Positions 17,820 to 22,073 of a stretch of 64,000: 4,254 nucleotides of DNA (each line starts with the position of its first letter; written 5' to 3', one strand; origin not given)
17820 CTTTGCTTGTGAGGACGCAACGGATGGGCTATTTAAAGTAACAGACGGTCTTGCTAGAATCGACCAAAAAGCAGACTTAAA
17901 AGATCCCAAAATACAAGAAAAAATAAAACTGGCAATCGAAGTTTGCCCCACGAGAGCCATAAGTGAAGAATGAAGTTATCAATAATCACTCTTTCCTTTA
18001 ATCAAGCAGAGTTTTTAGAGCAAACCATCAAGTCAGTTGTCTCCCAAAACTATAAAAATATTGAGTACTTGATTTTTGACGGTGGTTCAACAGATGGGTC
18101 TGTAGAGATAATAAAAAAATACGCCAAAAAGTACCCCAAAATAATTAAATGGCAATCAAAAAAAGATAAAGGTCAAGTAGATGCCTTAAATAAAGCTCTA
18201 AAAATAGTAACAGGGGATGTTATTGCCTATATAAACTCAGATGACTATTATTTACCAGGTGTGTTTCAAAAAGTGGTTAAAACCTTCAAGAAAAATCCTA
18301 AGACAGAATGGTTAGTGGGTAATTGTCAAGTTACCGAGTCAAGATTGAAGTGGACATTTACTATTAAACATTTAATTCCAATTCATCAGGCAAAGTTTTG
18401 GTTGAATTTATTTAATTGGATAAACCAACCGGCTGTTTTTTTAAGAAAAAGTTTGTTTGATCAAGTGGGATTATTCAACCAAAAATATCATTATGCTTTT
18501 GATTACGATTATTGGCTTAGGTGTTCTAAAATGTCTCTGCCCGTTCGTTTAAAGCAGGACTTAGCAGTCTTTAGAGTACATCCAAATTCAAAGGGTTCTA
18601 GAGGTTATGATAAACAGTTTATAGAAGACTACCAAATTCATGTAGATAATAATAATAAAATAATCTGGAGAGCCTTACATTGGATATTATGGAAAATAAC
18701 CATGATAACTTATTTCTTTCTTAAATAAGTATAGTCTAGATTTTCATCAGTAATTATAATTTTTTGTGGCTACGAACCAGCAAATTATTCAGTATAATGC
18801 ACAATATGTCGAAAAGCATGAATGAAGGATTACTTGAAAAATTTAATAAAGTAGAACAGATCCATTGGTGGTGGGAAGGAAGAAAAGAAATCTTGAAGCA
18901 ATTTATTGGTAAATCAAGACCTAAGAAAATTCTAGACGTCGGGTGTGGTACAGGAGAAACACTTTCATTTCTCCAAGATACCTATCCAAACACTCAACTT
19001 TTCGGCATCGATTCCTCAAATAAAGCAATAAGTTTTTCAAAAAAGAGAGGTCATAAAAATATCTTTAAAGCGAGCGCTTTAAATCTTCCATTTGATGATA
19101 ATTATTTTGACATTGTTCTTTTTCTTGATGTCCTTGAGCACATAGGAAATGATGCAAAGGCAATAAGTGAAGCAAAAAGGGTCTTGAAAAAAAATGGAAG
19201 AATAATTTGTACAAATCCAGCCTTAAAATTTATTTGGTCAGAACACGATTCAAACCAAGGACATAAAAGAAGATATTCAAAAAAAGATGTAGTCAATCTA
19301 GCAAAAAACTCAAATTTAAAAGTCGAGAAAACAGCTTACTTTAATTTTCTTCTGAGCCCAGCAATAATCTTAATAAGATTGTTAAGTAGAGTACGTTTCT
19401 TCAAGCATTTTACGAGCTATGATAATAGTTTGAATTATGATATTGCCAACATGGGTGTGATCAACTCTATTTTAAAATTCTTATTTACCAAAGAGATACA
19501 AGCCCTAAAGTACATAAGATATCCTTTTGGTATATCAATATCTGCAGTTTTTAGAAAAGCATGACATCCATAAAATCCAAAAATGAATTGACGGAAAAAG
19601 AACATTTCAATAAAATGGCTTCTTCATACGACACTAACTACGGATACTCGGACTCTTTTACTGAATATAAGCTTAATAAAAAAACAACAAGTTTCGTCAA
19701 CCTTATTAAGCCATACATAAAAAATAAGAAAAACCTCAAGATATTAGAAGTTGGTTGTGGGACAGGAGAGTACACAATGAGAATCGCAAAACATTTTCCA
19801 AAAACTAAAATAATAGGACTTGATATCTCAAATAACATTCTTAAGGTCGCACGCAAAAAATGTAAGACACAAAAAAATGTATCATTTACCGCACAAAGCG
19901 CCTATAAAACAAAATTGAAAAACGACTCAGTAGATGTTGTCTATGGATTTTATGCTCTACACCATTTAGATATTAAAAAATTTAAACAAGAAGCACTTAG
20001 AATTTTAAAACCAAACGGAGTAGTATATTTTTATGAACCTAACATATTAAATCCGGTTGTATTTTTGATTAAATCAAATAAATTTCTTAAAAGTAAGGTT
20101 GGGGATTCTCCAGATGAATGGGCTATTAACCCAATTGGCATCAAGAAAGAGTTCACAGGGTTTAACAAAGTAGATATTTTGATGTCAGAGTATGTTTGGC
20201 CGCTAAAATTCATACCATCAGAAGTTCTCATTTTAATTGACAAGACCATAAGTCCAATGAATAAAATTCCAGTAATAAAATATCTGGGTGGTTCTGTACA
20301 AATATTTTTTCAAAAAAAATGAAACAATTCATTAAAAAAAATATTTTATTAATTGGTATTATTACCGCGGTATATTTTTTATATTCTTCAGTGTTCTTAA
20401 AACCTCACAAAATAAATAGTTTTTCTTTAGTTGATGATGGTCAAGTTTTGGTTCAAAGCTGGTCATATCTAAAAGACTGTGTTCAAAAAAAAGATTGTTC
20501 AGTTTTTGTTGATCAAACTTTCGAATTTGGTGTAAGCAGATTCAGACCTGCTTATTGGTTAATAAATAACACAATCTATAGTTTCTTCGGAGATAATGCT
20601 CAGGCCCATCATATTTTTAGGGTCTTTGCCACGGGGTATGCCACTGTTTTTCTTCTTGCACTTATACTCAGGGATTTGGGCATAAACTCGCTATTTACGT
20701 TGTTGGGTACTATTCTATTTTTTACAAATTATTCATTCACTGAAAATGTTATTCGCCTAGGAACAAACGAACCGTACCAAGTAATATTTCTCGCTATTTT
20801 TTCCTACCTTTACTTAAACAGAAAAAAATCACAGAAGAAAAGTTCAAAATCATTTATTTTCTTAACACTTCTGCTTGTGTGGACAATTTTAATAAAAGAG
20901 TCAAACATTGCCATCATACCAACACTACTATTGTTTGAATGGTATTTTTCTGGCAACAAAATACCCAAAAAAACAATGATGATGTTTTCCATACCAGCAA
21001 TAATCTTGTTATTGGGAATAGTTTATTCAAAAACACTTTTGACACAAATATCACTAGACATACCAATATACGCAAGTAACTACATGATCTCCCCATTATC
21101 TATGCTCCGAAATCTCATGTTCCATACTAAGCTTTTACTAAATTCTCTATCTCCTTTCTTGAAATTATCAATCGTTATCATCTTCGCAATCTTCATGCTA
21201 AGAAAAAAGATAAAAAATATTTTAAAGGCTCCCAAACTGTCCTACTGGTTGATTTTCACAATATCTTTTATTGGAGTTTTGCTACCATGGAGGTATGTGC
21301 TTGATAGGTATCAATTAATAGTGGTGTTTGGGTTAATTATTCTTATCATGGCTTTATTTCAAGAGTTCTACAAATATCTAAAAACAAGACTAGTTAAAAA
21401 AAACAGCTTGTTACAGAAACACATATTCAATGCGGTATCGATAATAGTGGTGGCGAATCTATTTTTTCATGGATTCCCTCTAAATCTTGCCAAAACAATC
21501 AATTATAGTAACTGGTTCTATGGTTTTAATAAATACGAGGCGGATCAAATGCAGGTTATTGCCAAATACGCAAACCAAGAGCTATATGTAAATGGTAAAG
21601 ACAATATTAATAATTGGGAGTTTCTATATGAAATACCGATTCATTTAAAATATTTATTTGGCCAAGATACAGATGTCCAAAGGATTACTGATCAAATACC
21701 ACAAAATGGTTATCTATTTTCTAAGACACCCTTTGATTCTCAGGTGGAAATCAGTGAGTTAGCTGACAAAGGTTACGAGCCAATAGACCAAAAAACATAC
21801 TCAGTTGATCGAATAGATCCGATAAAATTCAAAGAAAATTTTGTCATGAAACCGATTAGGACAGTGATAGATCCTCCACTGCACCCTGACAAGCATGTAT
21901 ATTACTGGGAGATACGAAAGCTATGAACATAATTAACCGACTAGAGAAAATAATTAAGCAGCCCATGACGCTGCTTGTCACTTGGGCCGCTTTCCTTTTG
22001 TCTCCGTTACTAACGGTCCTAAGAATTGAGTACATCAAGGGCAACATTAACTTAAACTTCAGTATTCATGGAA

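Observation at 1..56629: About 56-kb glycosylation super-island: at least 7 ArnT/PMT-like GT-C, 2 PIG-V-like, 3 TM-less DPM1-like synthases, about 18 GT2/GT4, 3 methyltransferases, flippase, ligase, initiating PGT, ManC, GalE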

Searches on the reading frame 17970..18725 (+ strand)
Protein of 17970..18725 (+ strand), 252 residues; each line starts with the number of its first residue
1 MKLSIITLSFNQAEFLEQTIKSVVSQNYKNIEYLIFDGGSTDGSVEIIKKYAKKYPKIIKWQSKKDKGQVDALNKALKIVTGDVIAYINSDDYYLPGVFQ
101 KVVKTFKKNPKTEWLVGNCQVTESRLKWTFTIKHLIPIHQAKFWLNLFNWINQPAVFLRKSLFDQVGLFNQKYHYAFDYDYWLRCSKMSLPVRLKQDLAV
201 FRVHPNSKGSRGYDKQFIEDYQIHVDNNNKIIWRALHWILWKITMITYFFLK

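Call 5: search_protein_families(library=pfam, proteins=[window:17970-18725:+], max_evalue=0.01)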
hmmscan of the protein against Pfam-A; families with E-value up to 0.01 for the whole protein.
window:17970-18725:+ (252 aa): 3 families
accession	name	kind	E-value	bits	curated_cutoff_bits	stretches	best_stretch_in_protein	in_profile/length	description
PF00535.33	Glycos_transf_2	-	1.6e-30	106.7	23.3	1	4-126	1-127/168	Glycosyl transferase family 2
PF13641.12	Glyco_tranf_2_3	-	2.4e-11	44.5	27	1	4-207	4-216/230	Glycosyltransferase like family 2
PF10111.15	Glyco_tranf_2_2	-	5.2e-08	33.1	27.3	1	6-116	4-121/276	Glycosyltransferase like family 2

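Call 17: search_protein_families(library=ncbifam, proteins=[window:17970-18725:+], max_evalue=0.001)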
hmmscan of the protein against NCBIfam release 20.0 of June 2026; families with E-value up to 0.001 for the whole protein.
window:17970-18725:+ (252 aa): 22 families
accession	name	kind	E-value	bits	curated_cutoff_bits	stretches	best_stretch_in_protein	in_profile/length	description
NF007482.0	PRK10073.1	equivalog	4.7e-20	71.8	423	1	2-108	7-112/334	glycosyltransferase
NF053739.1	GlytfEpsEBac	equivalog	4.1e-19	68.6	450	1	2-121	2-121/265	glycosyltransferase EpsE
NF047683.1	TeichurnBiosyTuaG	equivalog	5.8e-19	68.7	400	1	3-109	8-114/252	teichuronic acid biosynthesis protein TuaG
TIGR03937.1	PgaC_IcaA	equivalog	2.8e-16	59.5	422.3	1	3-122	47-166/407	poly-beta-1,6-N-acetyl-D-glucosamine synthase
NF050050.1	ProtGlycPglI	equivalog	3.5e-15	56.2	500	1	2-124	3-124/306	GalNAc(5)-diNAcBac-PP-undecaprenol beta-1,3-glucosyltransferase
TIGR04283.1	glyco_like_mftF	equivalog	9e-13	48.3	182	1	3-197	1-181/221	TIGR04283 family arsenosugar biosynthesis glycosyltransferase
TIGR03111.1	glyc2_xrt_Gpos1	hypoth_equivalog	1.6e-12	46.9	363.95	1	4-122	52-172/439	TIGR03111 family XrtG-associated glycosyltransferase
TIGR04009.1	wcaE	equivalog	3.6e-12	46.1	369.2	1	1-116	1-116/248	colanic acid biosynthesis glycosyltransferase WcaE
NF041875.1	EPS_EpsD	equivalog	1.1e-08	34.8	370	1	3-201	1-205/325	exopolysaccharide biosynthesis glycosyltransferase EpsD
NF041394.1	GtaseAglG_Halo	equivalog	5e-08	32.6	440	1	1-109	1-110/304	glucosyl-dolichyl phosphate glucuronosyltransferase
NF007453.0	PRK10018.1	equivalog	7.4e-08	32.4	382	1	3-185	8-189/280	colanic acid biosynthesis glycosyltransferase WcaA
NF047588.1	GlcsyltransPgfSStrep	equivalog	3.1e-07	29.9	500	1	1-108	1-112/308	glycosyltransferase PgfS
TIGR04017.1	WcaA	equivalog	3.6e-07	30.1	495.75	1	4-185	8-188/279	colanic acid biosynthesis glycosyltransferase WcaA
NF038299.1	EPS_HpsN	equivalog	3.7e-07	29.4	425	1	2-116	2-116/317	hormogonium polysaccharide biosynthesis glycosyltransferase HpsN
NF038302.1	EPS_HpsE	equivalog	9e-07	28.2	300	1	2-112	2-117/307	hormogonium polysaccharide biosynthesis glycosyltransferase HpsE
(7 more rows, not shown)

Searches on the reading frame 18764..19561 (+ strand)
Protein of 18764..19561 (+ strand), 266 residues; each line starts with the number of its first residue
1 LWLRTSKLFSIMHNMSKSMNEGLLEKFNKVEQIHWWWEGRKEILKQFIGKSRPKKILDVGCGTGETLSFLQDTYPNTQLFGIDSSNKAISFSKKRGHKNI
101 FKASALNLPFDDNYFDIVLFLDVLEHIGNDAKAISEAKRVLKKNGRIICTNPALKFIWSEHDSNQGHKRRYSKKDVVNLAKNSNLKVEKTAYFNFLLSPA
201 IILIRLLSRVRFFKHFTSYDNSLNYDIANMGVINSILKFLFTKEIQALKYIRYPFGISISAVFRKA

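Call 5: search_protein_families(library=pfam, proteins=[window:18764-19561:+], max_evalue=0.01)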
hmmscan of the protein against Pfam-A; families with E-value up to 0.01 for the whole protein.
window:18764-19561:+ (266 aa): 15 families
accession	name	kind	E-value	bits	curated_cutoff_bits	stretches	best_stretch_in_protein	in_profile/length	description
PF08241.18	Methyltransf_11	-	1.3e-22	80.7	21.2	1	57-149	1-95/95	Methyltransferase domain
PF13847.12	Methyltransf_31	-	3.3e-20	72.7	27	1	54-153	5-113/145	Methyltransferase domain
PF13649.12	Methyltransf_25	-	1.8e-18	67.4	27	1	56-145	1-97/97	Methyltransferase domain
PF13489.12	Methyltransf_23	-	1.5e-16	61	27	1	47-189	16-163/164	Methyltransferase domain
PF08242.18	Methyltransf_12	-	3.2e-15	57.1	30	1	57-147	1-98/98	Methyltransferase domain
PF01209.24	Ubie_methyltran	-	2.2e-11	44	20.1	1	32-150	30-152/233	ubiE/COQ5 methyltransferase family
PF07021.18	MetW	-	1e-07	32.3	21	1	54-152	15-110/193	Methionine biosynthesis protein MetW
PF05175.20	MTS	-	7.5e-07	29.4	23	1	44-147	23-136/170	Methyltransferase small domain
PF05219.18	DREV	-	1.9e-05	24.3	26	1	50-150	92-187/265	DREV methyltransferase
PF03141.22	Methyltransf_29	-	0.0012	17.9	23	1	49-163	114-224/506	Putative S-adenosyl-L-methionine-dependent methyltransferase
PF05148.21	Methyltransf_8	-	0.0013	19.1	27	1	35-147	55-154/219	Hypothetical methyltransferase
PF02353.26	CMAS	-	0.0017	18.2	27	1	54-150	64-165/273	Mycolic acid cyclopropane synthetase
PF08003.17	Methyltransf_9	-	0.0023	17.4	23.8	1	38-149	101-217/315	Protein of unknown function (DUF1698)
PF13679.12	Methyltransf_32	-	0.0033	17.8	27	1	29-101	2-78/143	Methyltransferase domain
PF02390.23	Methyltransf_4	-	0.0058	16.5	24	0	55-94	4-43/173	Putative methyltransferase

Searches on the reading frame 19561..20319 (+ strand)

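Call 5: search_protein_families(library=pfam, proteins=[window:19561-20319:+], max_evalue=0.01)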
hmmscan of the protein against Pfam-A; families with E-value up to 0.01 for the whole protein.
window:19561-20319:+ (253 aa): 23 families
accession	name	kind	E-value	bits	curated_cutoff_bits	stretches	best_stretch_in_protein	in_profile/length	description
PF13649.12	Methyltransf_25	-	4.9e-22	78.9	27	1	61-153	1-97/97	Methyltransferase domain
PF08241.18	Methyltransf_11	-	5.5e-21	75.4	21.2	1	62-157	1-95/95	Methyltransferase domain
PF13847.12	Methyltransf_31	-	2.2e-20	73.2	27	1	56-176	2-128/145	Methyltransferase domain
PF08242.18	Methyltransf_12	-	1.6e-17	64.4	30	1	62-155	1-98/98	Methyltransferase domain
PF01209.24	Ubie_methyltran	-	5.3e-17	62.4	20.1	1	12-159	9-153/233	ubiE/COQ5 methyltransferase family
PF13489.12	Methyltransf_23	-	2.9e-11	43.8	27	1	49-161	16-120/164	Methyltransferase domain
PF02390.23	Methyltransf_4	-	6.6e-09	35.9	24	1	59-137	3-86/173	Putative methyltransferase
PF05175.20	MTS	-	6.1e-07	29.7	23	1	51-127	25-102/170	Methyltransferase small domain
PF02353.26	CMAS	-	8.4e-07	29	27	1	56-156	61-163/273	Mycolic acid cyclopropane synthetase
PF00891.24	Methyltransf_2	-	2.7e-05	24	22.3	1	59-155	64-162/210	O-methyltransferase domain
PF06080.18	DUF938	-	3.5e-05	24.1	27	1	45-161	14-141/202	Protein of unknown function (DUF938)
PF01135.25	PCMT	-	4.2e-05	23.9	20.3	1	13-106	30-123/210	Protein-L-isoaspartate(D-aspartate) O-methyltransferase (PCMT)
PF13679.12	Methyltransf_32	-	4.5e-05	23.9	27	1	43-134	7-109/143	Methyltransferase domain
PF01739.24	CheR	-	7.3e-05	22.7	27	1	52-123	26-109/195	CheR methyltransferase, SAM binding domain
PF05148.21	Methyltransf_8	-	8.2e-05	23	27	1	46-158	60-157/219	Hypothetical methyltransferase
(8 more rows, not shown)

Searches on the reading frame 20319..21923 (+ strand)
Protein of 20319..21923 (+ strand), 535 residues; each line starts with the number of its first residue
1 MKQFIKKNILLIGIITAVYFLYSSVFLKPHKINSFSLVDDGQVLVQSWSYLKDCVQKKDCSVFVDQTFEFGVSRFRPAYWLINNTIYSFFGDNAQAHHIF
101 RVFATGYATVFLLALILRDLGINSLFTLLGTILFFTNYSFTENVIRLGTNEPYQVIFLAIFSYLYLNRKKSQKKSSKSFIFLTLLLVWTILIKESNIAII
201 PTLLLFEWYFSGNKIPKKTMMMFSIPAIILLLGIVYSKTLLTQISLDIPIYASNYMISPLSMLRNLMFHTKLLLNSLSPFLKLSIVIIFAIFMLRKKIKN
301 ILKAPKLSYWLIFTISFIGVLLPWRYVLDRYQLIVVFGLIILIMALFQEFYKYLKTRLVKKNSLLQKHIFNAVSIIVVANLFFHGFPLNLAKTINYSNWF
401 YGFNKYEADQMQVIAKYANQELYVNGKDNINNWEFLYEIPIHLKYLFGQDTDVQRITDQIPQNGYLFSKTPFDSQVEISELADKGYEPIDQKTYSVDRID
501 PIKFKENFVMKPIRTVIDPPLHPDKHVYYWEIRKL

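Call 5: search_protein_families(library=pfam, proteins=[window:20319-21923:+], max_evalue=0.01)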
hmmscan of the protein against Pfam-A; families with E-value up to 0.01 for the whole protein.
window:20319-21923:+ (535 aa): 0 families

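Call 18: search_protein_families(library=ncbifam, proteins=[window:20319-21923:+], max_evalue=0.01)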
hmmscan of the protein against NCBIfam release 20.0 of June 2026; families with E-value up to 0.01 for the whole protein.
window:20319-21923:+ (535 aa): 0 families

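Call 29: search_protein_families(library=pfam, proteins=[window:20319-21923:+], max_evalue=5)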
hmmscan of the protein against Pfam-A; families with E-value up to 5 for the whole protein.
window:20319-21923:+ (535 aa): 0 families

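Call 35: find_homologous_proteins(query=window:20319-21923:+, max_evalue=0.001)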
Query window:20319-21923:+ (535 aa): 40 proteins with E <= 0.001 among 8000 candidates.
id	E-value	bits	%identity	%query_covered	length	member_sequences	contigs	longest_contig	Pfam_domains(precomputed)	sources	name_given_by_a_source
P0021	0.0e+0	1179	100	100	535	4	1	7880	-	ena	-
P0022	2.4e-173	596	51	100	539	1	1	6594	-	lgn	-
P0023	6.9e-167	575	49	100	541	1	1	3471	-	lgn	-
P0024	1.3e-165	570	49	99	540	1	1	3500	-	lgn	-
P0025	9.6e-164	564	50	99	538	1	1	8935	-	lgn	-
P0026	1.7e-161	557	50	98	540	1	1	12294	-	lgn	-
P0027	2.5e-161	556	48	99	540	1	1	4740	-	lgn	-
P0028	1.1e-159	551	47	99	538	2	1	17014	-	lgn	-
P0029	1.4e-155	537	47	99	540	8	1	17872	-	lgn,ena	-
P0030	2.7e-155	536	47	97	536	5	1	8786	-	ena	-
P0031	1.2e-153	531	47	99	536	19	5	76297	-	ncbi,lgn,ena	-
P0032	1.1e-141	491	45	100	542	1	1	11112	-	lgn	-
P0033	1.0e-140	488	46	93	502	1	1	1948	-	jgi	jgi:hypothetical protein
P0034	1.1e-140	488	42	99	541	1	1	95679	-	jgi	jgi:hypothetical protein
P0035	6.7e-134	466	42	97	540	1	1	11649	-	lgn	-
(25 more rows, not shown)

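Call 53: predict_structure(alignment_id=A3)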
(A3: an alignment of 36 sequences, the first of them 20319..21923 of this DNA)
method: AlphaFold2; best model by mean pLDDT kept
length: 535 residues; sequences in the alignment: 36
mean_pLDDT: 90.7   pTM: 0.91
mean pLDDT of the five models: 90.7, 90.1, 90.0, 88.8, 88.5
residues with pLDDT >= 90: 382; 70-90: 130; 50-70: 23; < 50: 0
segments of 3 or more residues with pLDDT < 50: none
pLDDT, mean of each block of 10 residues (from residue 1): 87 98 97 90 90 94 92 91 95 96 98 97 96 97 93 98 90 74 96 95 94 88 95 92 67 75 93 93 83 63 87 96 88 97 94 88 87 95 94 96 95 91 89 87 90 80 91 89 89 96 95 96 95 93
secondary structure, 60 per line:
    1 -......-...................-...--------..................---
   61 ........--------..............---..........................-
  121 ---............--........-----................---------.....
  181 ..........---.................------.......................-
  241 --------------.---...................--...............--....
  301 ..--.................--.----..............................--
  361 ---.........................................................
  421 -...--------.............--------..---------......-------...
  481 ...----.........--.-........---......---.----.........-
elements in order: H2-7 H9-27 H40-57 H61-68 H77-90 H94-119 H124-135 H138-145 H151-166 H176-190 H194-210 H217-239 H259-277 H280-294 H297-302 H305-321 H329-358 H364-420 E422-424 H433-445 E465-470 H478-483 E488-496 H501-508 H512-517 E526-534

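Call 56: fold_search(model_id=the predicted structure, library=pdb)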
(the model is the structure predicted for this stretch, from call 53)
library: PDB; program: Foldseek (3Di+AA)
matches with E <= 10: 367; with E <= 0.001: 12
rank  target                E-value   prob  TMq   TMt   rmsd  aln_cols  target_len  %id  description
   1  5f15                  2.7e-05  1.00  0.48  0.48  13.5       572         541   12  Crystal Structure of ArnT from Cupriavidus metallidurans bound to Undecaprenyl phosphate (released 2016-02-17)
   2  5ezm                  6.7e-05  1.00  0.46  0.46  13.8       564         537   12  Crystal Structure of ArnT from Cupriavidus metallidurans in the apo state (released 2016-02-17)
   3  9n9j_I                1.2e-04  1.00  0.48  0.38   9.1       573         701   11  Structure of a GRP94 folding intermediate engaged with a CCDC134- and FKBP11-bound secretory translocon (released 2025-11-19)
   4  6gxc_A                1.2e-04  1.00  0.48  0.38   8.8       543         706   12  Bacterial oligosaccharyltransferase PglB in complex with an inhibitory peptide and a reactive lipid-linked oligosaccha (released 2018-11-14)
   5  6s7t_A                1.7e-04  1.00  0.44  0.35   9.2       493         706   12  Cryo-EM structure of human oligosaccharyltransferase complex OST-B (released 2019-12-18)
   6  5ogl_A                2.2e-04  1.00  0.47  0.37   8.9       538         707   13  Structure of bacterial oligosaccharyltransferase PglB in complex with an acceptor peptide and an lipid-linked oligosac (released 2017-10-25)
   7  8age_A                2.6e-04  1.00  0.49  0.42  10.9       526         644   12  Structure of yeast oligosaccharylransferase complex with acceptor peptide bound (released 2022-12-07)
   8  8b6l_I                3.3e-04  1.00  0.52  0.43  10.4       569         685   11  Subtomogram average of the human Sec61-TRAP-OSTA-translocon (released 2022-12-07)
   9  7oci_F                3.8e-04  1.00  0.46  0.40  11.3       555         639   11  Cryo-EM structure of yeast Ost6p containing oligosaccharyltransferase complex (released 2022-02-16)
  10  7zli_A                4.1e-04  1.00  0.44  0.37  14.7       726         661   13  Cryo-EM structure of C-mannosyltransferase CeDPY19, in complex with Dol25-P-Man and bound to CMT2-Fab and anti-Fab nan (released 2023-01-11)
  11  8pn9_A                4.9e-04  1.00  0.49  0.42  12.0       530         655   11  Structure of human oligosaccharyltransferase OST-A complex bound to NGI-1 (released 2024-05-08)
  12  6s7o_A                7.3e-04  1.00  0.49  0.41  11.6       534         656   11  Cryo-EM structure of human oligosaccharyltransferase complex OST-A (released 2019-12-18)
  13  9s6u_A                1.5e-03  1.00  0.53  0.53   8.4       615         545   10  Ternary cryo-EM structure of human ALG9 with Dol25-PP-GlcNAc2Man8, Dol25-P-Man and Fab (released 2026-03-18)
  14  7zlg_A                1.7e-03  1.00  0.40  0.35  14.8       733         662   12  Cryo-EM structure of C-mannosyltransferase CeDPY19, in complex with acceptor peptide and bound to CMT2-Fab and anti-Fa (released 2023-01-11)
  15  9i5k_A                2.1e-03  1.00  0.45  0.48   8.9       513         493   12  Structure of the Chaetomium thermophilum Pmt4 homodimer (C2 symmetry) (released 2025-12-24)
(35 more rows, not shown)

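Call 106: find_encoding_contigs(protein=P0031, flank=10000, max_places=1)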
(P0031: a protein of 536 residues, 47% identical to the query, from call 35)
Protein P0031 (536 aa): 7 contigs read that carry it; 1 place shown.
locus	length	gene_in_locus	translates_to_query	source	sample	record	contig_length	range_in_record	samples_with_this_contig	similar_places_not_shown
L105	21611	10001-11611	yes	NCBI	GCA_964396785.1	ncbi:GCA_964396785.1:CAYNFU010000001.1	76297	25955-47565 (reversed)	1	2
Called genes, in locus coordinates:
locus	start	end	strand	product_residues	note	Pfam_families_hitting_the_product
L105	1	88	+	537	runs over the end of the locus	PF02366:PMT, PF13231:PMT_2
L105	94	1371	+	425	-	PF00070:Pyr_redox (faint), PF01266:DAO, PF01593:Amino_oxidase, PF07992:Pyr_redox_2 (faint), PF13450:NAD_binding_8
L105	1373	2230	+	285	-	PF00535:Glycos_transf_2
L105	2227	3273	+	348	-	PF13579:Glyco_trans_4_4, PF13439:Glyco_transf_4, PF20706:GT4-conflict (weak), PF00534:Glycos_transf_1, PF13692:Glyco_trans_1_4, PF13524:Glyco_trans_1_2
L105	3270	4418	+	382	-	-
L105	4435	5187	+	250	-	PF00535:Glycos_transf_2, PF13641:Glyco_tranf_2_3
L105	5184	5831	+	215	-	PF00535:Glycos_transf_2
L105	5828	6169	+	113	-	PF10066:DUF2304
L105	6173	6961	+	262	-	PF00535:Glycos_transf_2, PF13641:Glyco_tranf_2_3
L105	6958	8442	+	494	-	PF13231:PMT_2 (weak)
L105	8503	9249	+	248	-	PF01209:Ubie_methyltran, PF05175:MTS (weak), PF13489:Methyltransf_23, PF05219:DREV (weak), PF08241:Methyltransf_11, PF08242:Methyltransf_12, PF13649:Methyltransf_25, PF13847:Methyltransf_31, +1 more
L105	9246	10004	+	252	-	PF01209:Ubie_methyltran, PF13489:Methyltransf_23, PF02390:Methyltransf_4 (weak), PF13847:Methyltransf_31, PF08241:Methyltransf_11, PF08242:Methyltransf_12, PF13649:Methyltransf_25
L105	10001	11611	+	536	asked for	-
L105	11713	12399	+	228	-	PF01209:Ubie_methyltran, PF02353:CMAS (weak), PF13489:Methyltransf_23, PF03141:Methyltransf_29, PF13847:Methyltransf_31, PF08241:Methyltransf_11, PF08242:Methyltransf_12, PF13649:Methyltransf_25, +2 more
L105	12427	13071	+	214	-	PF13489:Methyltransf_23, PF07021:MetW (weak), PF13847:Methyltransf_31 (faint), PF08241:Methyltransf_11, PF08242:Methyltransf_12 (faint), PF13649:Methyltransf_25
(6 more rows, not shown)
